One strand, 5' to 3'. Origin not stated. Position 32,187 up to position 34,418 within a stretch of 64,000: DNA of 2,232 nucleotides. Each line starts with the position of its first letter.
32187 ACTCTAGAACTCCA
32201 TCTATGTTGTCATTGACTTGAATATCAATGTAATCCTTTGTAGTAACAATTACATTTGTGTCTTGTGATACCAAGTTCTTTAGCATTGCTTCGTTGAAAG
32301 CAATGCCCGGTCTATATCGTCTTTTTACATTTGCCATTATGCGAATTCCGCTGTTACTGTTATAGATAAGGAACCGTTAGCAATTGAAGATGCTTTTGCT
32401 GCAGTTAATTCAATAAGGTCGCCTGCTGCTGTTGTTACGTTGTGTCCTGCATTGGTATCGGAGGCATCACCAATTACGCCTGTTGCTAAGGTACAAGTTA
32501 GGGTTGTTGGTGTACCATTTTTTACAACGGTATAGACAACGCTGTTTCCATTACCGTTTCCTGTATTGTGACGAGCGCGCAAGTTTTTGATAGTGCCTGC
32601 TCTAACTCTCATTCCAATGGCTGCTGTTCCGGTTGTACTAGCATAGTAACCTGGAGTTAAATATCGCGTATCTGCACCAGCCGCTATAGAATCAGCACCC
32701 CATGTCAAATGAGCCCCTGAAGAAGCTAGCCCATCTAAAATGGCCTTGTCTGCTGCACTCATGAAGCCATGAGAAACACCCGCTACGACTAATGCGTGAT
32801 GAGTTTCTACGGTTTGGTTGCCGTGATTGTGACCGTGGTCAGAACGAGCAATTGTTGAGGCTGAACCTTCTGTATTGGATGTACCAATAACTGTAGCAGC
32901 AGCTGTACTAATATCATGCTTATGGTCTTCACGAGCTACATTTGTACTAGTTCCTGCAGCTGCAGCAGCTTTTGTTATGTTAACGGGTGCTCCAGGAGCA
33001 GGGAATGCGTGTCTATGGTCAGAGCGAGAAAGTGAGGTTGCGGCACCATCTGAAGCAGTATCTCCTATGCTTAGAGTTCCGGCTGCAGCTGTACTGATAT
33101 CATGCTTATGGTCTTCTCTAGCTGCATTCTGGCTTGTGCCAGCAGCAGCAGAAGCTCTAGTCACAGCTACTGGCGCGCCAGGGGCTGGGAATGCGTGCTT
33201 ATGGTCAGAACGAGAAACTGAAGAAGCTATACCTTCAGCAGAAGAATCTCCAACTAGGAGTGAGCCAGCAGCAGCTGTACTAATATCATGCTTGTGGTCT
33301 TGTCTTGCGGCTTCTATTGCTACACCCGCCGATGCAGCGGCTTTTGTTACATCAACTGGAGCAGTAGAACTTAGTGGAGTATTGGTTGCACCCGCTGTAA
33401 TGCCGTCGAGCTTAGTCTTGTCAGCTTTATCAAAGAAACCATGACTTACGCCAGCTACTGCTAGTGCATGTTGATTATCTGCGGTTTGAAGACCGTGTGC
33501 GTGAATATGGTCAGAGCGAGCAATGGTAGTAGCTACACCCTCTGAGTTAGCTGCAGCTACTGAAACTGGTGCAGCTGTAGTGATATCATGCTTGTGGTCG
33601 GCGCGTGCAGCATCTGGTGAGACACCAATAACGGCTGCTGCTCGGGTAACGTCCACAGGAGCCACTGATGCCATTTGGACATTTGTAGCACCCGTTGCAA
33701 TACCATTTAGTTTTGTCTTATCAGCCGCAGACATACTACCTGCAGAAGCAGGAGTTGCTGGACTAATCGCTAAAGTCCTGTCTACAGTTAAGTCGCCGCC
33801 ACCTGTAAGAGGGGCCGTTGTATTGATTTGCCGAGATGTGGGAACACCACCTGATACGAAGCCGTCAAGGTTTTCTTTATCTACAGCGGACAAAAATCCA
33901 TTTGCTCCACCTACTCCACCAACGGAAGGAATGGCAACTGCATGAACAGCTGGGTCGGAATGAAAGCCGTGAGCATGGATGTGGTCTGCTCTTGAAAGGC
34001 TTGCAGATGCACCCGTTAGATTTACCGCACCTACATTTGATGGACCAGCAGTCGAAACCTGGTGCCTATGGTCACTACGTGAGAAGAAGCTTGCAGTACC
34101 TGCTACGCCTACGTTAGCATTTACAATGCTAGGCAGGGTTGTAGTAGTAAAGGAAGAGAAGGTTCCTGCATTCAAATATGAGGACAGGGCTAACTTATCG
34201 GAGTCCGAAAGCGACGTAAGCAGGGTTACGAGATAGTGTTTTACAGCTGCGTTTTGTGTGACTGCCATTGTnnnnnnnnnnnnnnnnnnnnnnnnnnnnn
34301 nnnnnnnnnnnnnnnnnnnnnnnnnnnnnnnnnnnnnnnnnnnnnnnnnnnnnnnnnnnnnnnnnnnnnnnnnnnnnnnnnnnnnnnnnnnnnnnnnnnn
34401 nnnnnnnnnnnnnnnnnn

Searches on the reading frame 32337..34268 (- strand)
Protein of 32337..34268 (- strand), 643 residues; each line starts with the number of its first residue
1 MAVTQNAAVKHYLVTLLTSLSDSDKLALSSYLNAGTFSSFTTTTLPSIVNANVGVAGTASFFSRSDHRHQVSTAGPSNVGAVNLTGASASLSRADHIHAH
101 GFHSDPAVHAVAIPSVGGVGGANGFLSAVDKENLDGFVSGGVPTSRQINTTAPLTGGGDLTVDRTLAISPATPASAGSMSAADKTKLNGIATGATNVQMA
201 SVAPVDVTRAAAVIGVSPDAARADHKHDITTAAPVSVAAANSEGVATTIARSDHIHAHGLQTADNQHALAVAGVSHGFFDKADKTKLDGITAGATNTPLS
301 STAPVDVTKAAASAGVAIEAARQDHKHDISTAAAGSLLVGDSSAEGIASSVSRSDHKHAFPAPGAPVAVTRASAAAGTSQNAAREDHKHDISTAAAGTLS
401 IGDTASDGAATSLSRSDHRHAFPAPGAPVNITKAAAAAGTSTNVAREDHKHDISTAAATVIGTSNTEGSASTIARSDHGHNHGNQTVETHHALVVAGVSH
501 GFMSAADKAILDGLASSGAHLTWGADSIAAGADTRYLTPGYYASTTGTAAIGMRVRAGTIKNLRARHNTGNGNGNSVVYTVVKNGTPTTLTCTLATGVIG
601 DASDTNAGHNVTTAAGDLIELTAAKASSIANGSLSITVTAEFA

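Call 10: search_protein_families(library=phrogs, proteins=[window:32337-34268:-], max_evalue=0.001)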
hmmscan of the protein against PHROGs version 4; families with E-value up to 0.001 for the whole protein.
window:32337-34268:- (643 aa): 1 family
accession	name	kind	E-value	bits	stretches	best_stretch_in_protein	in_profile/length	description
phrog_8437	-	unknown function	0.00082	19.9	0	167-191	50-74/230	-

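Call 84: search_protein_families(library=ncbifam, proteins=[window:32337-34268:-], max_evalue=0.01)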
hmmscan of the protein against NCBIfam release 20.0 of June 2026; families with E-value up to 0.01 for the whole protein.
window:32337-34268:- (643 aa): 0 families
